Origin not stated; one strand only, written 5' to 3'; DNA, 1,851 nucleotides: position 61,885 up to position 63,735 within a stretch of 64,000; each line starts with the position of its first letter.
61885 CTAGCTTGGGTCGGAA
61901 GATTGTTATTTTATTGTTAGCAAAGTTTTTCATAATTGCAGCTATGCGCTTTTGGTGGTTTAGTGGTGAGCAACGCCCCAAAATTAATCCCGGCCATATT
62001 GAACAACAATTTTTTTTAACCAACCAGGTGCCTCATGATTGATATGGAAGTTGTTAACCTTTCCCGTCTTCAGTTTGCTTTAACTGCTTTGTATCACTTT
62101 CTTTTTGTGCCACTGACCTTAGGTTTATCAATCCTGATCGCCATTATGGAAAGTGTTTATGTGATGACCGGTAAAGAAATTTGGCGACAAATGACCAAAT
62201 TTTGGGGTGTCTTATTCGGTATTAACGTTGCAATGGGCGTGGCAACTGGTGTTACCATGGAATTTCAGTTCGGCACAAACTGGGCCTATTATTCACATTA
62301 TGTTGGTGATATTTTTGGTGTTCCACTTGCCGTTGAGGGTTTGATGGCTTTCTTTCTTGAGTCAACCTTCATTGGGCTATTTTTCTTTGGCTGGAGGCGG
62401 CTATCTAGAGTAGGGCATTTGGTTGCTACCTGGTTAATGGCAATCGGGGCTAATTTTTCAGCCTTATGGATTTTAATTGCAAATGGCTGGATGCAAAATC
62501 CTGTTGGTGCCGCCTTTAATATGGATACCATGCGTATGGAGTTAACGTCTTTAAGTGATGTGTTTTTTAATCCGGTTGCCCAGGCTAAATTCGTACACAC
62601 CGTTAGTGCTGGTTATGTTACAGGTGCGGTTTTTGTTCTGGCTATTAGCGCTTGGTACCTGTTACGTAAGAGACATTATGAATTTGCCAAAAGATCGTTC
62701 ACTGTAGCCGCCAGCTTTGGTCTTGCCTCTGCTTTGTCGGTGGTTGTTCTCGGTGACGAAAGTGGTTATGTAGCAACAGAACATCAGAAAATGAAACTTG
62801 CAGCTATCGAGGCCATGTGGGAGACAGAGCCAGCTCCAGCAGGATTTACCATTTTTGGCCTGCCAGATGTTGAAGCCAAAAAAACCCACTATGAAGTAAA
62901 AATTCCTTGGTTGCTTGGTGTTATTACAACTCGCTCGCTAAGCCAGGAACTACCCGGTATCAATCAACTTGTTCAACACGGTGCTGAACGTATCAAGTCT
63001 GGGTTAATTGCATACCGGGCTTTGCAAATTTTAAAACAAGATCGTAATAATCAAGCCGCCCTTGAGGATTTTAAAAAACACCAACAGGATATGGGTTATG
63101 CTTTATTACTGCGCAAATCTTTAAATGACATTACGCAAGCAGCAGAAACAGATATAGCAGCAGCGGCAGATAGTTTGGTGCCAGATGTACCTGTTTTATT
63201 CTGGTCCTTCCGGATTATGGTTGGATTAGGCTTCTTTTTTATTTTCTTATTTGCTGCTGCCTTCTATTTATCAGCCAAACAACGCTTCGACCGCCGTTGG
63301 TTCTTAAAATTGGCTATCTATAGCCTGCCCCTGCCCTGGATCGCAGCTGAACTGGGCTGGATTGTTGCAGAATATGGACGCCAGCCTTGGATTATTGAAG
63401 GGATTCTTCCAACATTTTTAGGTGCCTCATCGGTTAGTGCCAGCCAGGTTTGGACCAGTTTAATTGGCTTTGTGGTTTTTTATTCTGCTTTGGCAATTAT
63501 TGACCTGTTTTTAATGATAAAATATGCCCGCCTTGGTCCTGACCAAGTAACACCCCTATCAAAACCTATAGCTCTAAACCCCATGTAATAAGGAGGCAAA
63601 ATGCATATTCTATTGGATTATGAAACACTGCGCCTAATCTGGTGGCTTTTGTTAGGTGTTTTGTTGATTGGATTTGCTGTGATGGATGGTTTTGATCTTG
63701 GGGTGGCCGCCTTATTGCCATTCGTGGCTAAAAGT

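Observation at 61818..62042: Small hydrophobic ORF translationally coupled to the cydA start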

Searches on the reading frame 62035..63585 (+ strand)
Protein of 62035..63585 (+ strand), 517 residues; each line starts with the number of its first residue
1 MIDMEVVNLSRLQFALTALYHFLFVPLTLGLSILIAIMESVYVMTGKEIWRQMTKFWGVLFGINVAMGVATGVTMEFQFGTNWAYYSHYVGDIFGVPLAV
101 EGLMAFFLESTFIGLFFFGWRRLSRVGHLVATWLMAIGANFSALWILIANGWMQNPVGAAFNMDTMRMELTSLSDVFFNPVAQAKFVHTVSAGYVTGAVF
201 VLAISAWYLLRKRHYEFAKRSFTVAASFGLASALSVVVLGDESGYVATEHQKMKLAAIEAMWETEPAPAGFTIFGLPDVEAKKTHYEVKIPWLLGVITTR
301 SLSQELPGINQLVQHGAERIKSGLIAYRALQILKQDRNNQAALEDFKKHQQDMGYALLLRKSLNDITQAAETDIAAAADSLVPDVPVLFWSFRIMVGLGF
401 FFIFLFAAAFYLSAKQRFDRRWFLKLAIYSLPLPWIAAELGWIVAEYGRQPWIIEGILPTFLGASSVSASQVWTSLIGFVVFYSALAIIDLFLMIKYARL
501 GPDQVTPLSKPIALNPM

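Call 13: find_related_loci(query=window:62035-63585:+, collection=genome_contigs, flank=3000)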
Query window:62035-63585:+ (517 aa) in genome_contigs; peptide patterns used: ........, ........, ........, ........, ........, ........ (x = any residue, [..] = any of these).
600 stretches matched a pattern (row limit reached: there are more); 598 encode a relative of the query (tblastn E <= 1e-3); the best 80 are kept; 80 distinct loci.
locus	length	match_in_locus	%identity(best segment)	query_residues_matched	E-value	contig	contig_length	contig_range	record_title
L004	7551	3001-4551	84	1-515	0e+0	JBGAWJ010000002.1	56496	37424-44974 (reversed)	MAG: Alphaproteobacteria bacterium isolate MAG_MBR_AS.64 MBRAS-64_NODE_2_length_56496_cov_3.786827, whole genome shotgun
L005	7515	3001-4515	74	1-504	0e+0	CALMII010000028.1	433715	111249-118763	MAG TPA_asm: uncultured Steroidobacter sp. isolate SRR2107171_bin.15_CONCOCT_v1.1_MAG genome assembly, contig: ERZ794917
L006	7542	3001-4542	70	1-511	0e+0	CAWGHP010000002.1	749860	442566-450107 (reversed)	MAG: uncultured Gammaproteobacteria bacterium isolate MFD02832.bin.1.152 genome assembly, contig: contig_13805, whole ge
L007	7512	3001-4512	72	1-503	0e+0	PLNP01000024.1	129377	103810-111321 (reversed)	MAG: Rhodanobacteraceae bacterium isolate fen_1225 73.20120800_E1X.35_contig_2547, whole genome shotgun sequence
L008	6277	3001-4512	71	1-503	0e+0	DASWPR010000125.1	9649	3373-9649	MAG TPA_asm: Dokdonella sp. isolate SMAG_U3472 k141_2785875, whole genome shotgun sequence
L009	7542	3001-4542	69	1-511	0e+0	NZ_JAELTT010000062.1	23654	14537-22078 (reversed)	Dyella sp. ASV21 NODE_62_length_23654_cov_13.179283, whole genome shotgun sequence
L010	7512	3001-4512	72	1-503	0e+0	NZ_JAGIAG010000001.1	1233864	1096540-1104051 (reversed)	MAG: Dokdonella sp. isolate BIN16 scaffold1_cov0, whole genome shotgun sequence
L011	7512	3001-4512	72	1-503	0e+0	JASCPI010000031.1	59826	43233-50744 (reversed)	Lysobacteraceae bacterium PS02065 NODE_31_length_59826_cov_15.854554, whole genome shotgun sequence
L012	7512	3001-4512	72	1-503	0e+0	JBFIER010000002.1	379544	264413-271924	MAG: Oceanococcaceae bacterium isolate Mix_sand11.2021.09.D.88 k141_1708845_length_379544_cov_49.9964, whole genome shot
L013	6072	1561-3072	71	1-503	0e+0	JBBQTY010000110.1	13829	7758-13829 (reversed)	MAG: Lysobacterales bacterium isolate Co_metawrap_1867 Cmw_1867_k141_11562508_length_13829_cov_9.9947, whole genome shot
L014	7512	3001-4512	72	1-503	0e+0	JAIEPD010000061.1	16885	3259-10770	MAG: Alphaproteobacteria bacterium isolate co.spades.DASTOOL.1kb_160 c_000000435206, whole genome shotgun sequence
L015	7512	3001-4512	69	1-503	0e+0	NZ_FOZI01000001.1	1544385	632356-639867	Dyella sp. OK004, whole genome shotgun sequence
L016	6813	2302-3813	71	1-503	0e+0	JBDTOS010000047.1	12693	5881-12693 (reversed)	MAG: Dokdonella sp. isolate cluster3_bin.18 NODE_20879_length_12693_cov_5.223453, whole genome shotgun sequence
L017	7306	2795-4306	70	1-503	0e+0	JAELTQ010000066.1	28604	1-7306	Dyella sp. ASV24 NODE_66_length_28604_cov_13.101169, whole genome shotgun sequence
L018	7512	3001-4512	71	1-503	0e+0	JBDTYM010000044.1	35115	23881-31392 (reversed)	MAG: Dokdonella sp. isolate cluster4_bin.14 NODE_1453_length_35115_cov_7.976127, whole genome shotgun sequence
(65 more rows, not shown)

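Call 40: search_dna_similar(query=window:62035-63585:+, collection=plasmids, mode=protein, max_rows=40)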
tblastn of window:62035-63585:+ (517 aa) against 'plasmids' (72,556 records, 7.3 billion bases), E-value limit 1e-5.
Records with a match: 823; places in all: 1046; records where one place covers at least 80% of the query: 743.
Best place of each record, by identity: 60-80% 172; <60% 651.
By first word of the organism name: Rhizobium 139; Ralstonia 134; Escherichia 54; Acinetobacter 27; Enterobacter 26; Klebsiella 24; Burkholderia 17; Pantoea 16; Halobacterium 15; Salmonella 14; and 127 more.
By predicted mobility (MOB-suite, as given by PLSDB): non-mobilizable 464; mobilizable 194; conjugative 165.
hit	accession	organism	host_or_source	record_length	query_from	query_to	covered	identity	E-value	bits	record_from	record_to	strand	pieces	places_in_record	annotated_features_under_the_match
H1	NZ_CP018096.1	Chelatococcus daeguensis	sigle cell,power plant biotrickling ...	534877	2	503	97%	66.5%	0e+0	678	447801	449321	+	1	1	cytochrome ubiquinol oxidase subunit I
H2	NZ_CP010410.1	Xanthomonas sacchari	cell culture,rice seeds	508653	1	511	99%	65.2%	0e+0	658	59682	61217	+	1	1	cytochrome ubiquinol oxidase subunit I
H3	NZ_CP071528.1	Legionella lytica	Acanthamoeba castellanii,bacterial ...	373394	5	503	97%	66.6%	0e+0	681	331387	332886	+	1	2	cytochrome ubiquinol oxidase subunit I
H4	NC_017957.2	Tistrella mobilis KA081020-065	-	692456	2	515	99%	64.6%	0e+0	650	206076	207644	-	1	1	cytochrome ubiquinol oxidase subunit I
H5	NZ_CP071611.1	Rhizobium binae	lentil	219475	2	514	99%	64.7%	0e+0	671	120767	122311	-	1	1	cytochrome ubiquinol oxidase subunit I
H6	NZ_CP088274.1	Phyllobacterium sp. T1293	Melilotus albus,Cell culture,root nodule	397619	2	514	99%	64.7%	0e+0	663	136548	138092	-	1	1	cytochrome ubiquinol oxidase subunit I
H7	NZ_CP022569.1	Rhizobium leguminosarum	Root nodule,Pisum sativum root-nodule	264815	2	514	99%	64.7%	0e+0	660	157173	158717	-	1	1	cytochrome ubiquinol oxidase subunit I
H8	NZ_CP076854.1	Rhizobium sp. WYJ-E13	Curcuma wenyujin Y.H. Chen et C. ...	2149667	2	513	99%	64.8%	0e+0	667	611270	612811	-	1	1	none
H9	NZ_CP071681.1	Rhizobium ruizarguesonis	lentil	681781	2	513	99%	64.8%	0e+0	661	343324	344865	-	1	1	cytochrome ubiquinol oxidase subunit I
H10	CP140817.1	Rhizobium ruizarguesonis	Trifolium pratense,whole organism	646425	2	513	99%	64.8%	0e+0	661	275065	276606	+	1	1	cytochrome ubiquinol oxidase subunit I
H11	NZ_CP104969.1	Phyllobacterium zundukense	Vicia costata,cell culture,root nodule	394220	2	515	99%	64.4%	0e+0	665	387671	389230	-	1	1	cytochrome ubiquinol oxidase subunit I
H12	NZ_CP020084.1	Blastomonas fulva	Cell culture,microcystis culture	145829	1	507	98%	65.3%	0e+0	672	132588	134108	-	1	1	cytochrome ubiquinol oxidase subunit I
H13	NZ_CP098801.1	Rhizobium anhuiense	Trifolium dubium,Cell culture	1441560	1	514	99%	64.4%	0e+0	664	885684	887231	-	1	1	record has no annotation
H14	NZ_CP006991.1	Rhizobium etli bv. mimosae str. IE4771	Phaseolus vulgaris,whole organism,nodule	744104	2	514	99%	64.5%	0e+0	664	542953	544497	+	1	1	cytochrome ubiquinol oxidase subunit I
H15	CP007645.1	Rhizobium etli bv. phaseoli str. IE4803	Phaseolus vulgaris,whole organism,nodule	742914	2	514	99%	64.5%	0e+0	663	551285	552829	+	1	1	cydA: cytochrome d terminal oxidase subunit 1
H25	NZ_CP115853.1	Pseudoroseomonas cervicalis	-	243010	2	501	97%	66.1%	0e+0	660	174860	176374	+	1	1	cytochrome ubiquinol oxidase subunit I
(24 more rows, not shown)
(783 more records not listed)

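Call 41: search_dna_similar(query=window:62035-63585:+, collection=plasmids, mode=protein, max_rows=60, rows=spread)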
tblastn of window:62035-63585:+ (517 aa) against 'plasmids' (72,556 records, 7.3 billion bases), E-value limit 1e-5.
Records with a match: 823; places in all: 1046; records where one place covers at least 80% of the query: 743.
Best place of each record, by identity: 60-80% 172; <60% 651.
By first word of the organism name: Rhizobium 139; Ralstonia 134; Escherichia 54; Acinetobacter 27; Enterobacter 26; Klebsiella 24; Burkholderia 17; Pantoea 16; Halobacterium 15; Salmonella 14; and 127 more.
By predicted mobility (MOB-suite, as given by PLSDB): non-mobilizable 464; mobilizable 194; conjugative 165.
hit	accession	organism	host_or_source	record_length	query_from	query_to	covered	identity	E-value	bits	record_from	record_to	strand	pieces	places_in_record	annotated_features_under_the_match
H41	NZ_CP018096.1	Chelatococcus daeguensis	sigle cell,power plant biotrickling ...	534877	2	503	97%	66.5%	0e+0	678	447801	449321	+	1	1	cytochrome ubiquinol oxidase subunit I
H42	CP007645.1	Rhizobium etli bv. phaseoli str. IE4803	Phaseolus vulgaris,whole organism,nodule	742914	2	514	99%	64.5%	0e+0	663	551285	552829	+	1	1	cydA: cytochrome d terminal oxidase subunit 1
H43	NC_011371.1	Rhizobium leguminosarum bv. trifolii WSM2304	-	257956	2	514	99%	64.3%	0e+0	662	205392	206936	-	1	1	cytochrome ubiquinol oxidase subunit I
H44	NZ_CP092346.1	Rhizobium gallicum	Phaseolus vulgaris,Cell culture,nodule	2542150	2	513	99%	64.4%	0e+0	661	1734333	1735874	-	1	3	none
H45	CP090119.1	Rhizobium leguminosarum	Trifolium ambiguum,Cell culture,Plant ...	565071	2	514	99%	64.1%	0e+0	662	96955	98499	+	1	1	cytochrome ubiquinol oxidase subunit I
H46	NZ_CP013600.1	Rhizobium sp. N741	Phaseolus vulgaris,Whole ...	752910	2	514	99%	63.9%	0e+0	662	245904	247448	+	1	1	cytochrome ubiquinol oxidase subunit I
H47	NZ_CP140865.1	Rhizobium leguminosarum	Trifolium pratense,whole organism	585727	2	514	99%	63.9%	0e+0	660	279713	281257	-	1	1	cytochrome ubiquinol oxidase subunit I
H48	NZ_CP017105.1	Rhizobium gallicum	Phaseolus vulgaris,Whole ...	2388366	2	513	99%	64.0%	0e+0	659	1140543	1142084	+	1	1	none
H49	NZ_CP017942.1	Phyllobacterium zundukense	Oxytropis triphylla,cell culture,root ...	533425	2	503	97%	65.1%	0e+0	660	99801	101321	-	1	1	cytochrome ubiquinol oxidase subunit I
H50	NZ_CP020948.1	Rhizobium sp. CIAT894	-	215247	2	514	99%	62.8%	0e+0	652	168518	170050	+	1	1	cytochrome ubiquinol oxidase subunit I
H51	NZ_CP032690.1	Rhizobium sp. CCGE532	Phaseolus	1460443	2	515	99%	62.1%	0e+0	646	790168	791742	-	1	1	record has no annotation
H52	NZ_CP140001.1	Novosphingobium capsulatum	-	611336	2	517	100%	60.9%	0e+0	628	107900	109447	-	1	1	cytochrome ubiquinol oxidase subunit I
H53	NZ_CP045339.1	Vibrio sp. THAF190c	pure culture,Surface of a polyethylene ...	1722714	5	505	97%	58.0%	0e+0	588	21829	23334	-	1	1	none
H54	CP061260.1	Escherichia coli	Homo sapiens,cell culture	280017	4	494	95%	56.3%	0e+0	577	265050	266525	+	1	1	none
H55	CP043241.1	Escherichia albertii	Oregon Junco,genomic DNA,cloacal swab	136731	1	505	98%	53.6%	2e-178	563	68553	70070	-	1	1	cytochrome bd-I ubiquinol oxidase subunit CydA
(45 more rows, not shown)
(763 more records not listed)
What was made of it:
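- On CydP (NF045611 / PF28236): The Burkholderia and Ralstonia plasmid-collection hits listed in call 41 are 31-38% identical, which I read as CIO-type (calls 40, 41).
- Tried and rejected: The Burkholderia and Ralstonia hits listed are 31-38% identical, which I read as CIO-type (calls 40, 41).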

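Call 42: get_annotated_region(hit=H3, flank=2500)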
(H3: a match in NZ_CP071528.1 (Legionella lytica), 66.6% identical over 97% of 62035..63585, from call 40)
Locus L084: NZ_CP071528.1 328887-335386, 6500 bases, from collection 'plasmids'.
description: Legionella lytica strain PCM 2298 plasmid pLlyPCM2298_1, complete sequence
organism: Legionella lytica (NCBI taxid 96232)
taxonomy: Bacteria; Pseudomonadota; Gammaproteobacteria; Legionellales; Legionellaceae; Legionella; Legionella lytica
host: -; source: Acanthamoeba castellanii,bacterial culture; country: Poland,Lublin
typing (MOB-suite, as given by PLSDB): non-mobilizable
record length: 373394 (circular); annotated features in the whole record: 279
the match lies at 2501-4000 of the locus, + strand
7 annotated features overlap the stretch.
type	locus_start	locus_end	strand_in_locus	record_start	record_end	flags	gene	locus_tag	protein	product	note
CDS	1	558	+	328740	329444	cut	-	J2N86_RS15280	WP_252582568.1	outer membrane beta-barrel protein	-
CDS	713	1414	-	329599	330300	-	-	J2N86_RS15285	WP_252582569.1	helix-turn-helix domain-containing protein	GO:0006355 - regulation of DNA-templated transcription [Evidence IEA]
CDS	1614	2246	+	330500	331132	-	-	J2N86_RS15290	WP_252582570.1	OmpW family outer membrane protein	-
CDS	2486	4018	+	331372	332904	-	-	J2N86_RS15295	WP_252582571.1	cytochrome ubiquinol oxidase subunit I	GO:0019646 - aerobic electron transport chain [Evidence IEA]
CDS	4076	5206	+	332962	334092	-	cydB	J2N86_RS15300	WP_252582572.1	cytochrome d ubiquinol oxidase subunit II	-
CDS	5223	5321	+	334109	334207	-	cydX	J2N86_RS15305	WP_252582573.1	cytochrome bd-I oxidase subunit CydX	-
CDS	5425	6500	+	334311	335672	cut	hemN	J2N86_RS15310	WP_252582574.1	oxygen-independent coproporphyrinogen III oxidase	GO:0006779 - porphyrin-containing compound biosynthetic process [Evidence IEA]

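Call 43: get_annotated_region(hit=H12, flank=2500)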
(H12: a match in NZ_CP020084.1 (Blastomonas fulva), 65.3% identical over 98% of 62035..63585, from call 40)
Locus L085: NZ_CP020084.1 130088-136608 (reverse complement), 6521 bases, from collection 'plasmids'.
description: Blastomonas fulva strain T2 plasmid unnamed, complete sequence
organism: Blastomonas fulva (NCBI taxid 1550728)
taxonomy: Bacteria; Pseudomonadota; Alphaproteobacteria; Sphingomonadales; Sphingomonadaceae; Blastomonas; Blastomonas fulva
host: -; source: Cell culture,microcystis culture; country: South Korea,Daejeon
typing (MOB-suite, as given by PLSDB): non-mobilizable
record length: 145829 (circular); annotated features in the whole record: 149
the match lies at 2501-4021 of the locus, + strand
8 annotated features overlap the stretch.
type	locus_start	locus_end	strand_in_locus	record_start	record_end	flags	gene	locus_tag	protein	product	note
CDS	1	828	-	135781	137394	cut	-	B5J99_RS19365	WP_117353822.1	ATP-binding cassette domain-containing protein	-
CDS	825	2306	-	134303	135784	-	-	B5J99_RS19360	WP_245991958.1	ATP-binding cassette domain-containing protein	-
CDS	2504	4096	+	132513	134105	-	-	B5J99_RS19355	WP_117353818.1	cytochrome ubiquinol oxidase subunit I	GO:0019646 - aerobic electron transport chain [Evidence IEA]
CDS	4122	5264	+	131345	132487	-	cydB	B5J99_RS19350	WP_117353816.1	cytochrome d ubiquinol oxidase subunit II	-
CDS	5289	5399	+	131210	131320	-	cydX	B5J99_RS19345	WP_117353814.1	cytochrome bd-I oxidase subunit CydX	-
CDS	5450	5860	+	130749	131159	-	-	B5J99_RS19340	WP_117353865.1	group II truncated hemoglobin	-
CDS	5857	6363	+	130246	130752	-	-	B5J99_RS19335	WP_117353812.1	cytochrome c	-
CDS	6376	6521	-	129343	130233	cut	-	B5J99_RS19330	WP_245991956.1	c-type cytochrome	-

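Call 44: get_annotated_region(hit=H25, flank=2500)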
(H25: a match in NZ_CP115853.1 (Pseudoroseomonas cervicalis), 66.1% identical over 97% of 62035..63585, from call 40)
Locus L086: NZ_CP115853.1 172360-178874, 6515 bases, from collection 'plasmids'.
description: Pseudoroseomonas cervicalis strain PL22-11A plasmid pL11-B, complete sequence
organism: Pseudoroseomonas cervicalis (NCBI taxid 204525)
taxonomy: Bacteria; Pseudomonadota; Alphaproteobacteria; Rhodospirillales; Acetobacteraceae; Pseudoroseomonas; Pseudoroseomonas cervicalis
host: -; source: -; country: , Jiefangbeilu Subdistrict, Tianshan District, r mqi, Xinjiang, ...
typing (MOB-suite, as given by PLSDB): non-mobilizable
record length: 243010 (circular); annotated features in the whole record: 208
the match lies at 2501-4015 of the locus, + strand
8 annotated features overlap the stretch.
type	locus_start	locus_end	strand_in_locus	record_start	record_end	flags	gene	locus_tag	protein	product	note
CDS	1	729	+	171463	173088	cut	cydD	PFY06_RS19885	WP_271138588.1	thiol reductant ABC exporter subunit CydD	GO:0033228 - cysteine export across plasma membrane [Evidence IEA]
CDS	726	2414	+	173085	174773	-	-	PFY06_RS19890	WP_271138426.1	ATP-binding cassette domain-containing protein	-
CDS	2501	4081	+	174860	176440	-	-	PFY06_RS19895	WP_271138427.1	cytochrome ubiquinol oxidase subunit I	GO:0019646 - aerobic electron transport chain [Evidence IEA]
CDS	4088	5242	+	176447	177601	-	cydB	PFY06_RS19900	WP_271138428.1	cytochrome d ubiquinol oxidase subunit II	-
CDS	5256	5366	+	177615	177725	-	cydX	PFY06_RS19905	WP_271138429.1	cytochrome bd-I oxidase subunit CydX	-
CDS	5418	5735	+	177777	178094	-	-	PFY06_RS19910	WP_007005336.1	metalloregulator ArsR/SmtB family transcription factor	GO:0006355 - regulation of DNA-templated transcription [Evidence IEA]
CDS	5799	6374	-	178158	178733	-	-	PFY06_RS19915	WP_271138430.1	peroxidase-related enzyme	-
CDS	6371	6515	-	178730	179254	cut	-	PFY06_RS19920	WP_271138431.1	hypothetical protein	-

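Call 57: search_protein_families(library=pfam, proteins=[window:62035-63585:+])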
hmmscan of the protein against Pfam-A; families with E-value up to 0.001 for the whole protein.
window:62035-63585:+ (517 aa): 1 family
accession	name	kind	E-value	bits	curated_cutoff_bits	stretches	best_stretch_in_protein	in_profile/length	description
PF01654.22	Cyt_bd_oxida_I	-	2.5e-174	580.2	26.2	1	9-502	1-418/418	Cytochrome bd terminal oxidase subunit I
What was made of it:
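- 62035..63588 (+): cydA, cytochrome bd oxidase subunit I (517 aa). Pfam PF01654, E 2.5e-174 (call 57).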
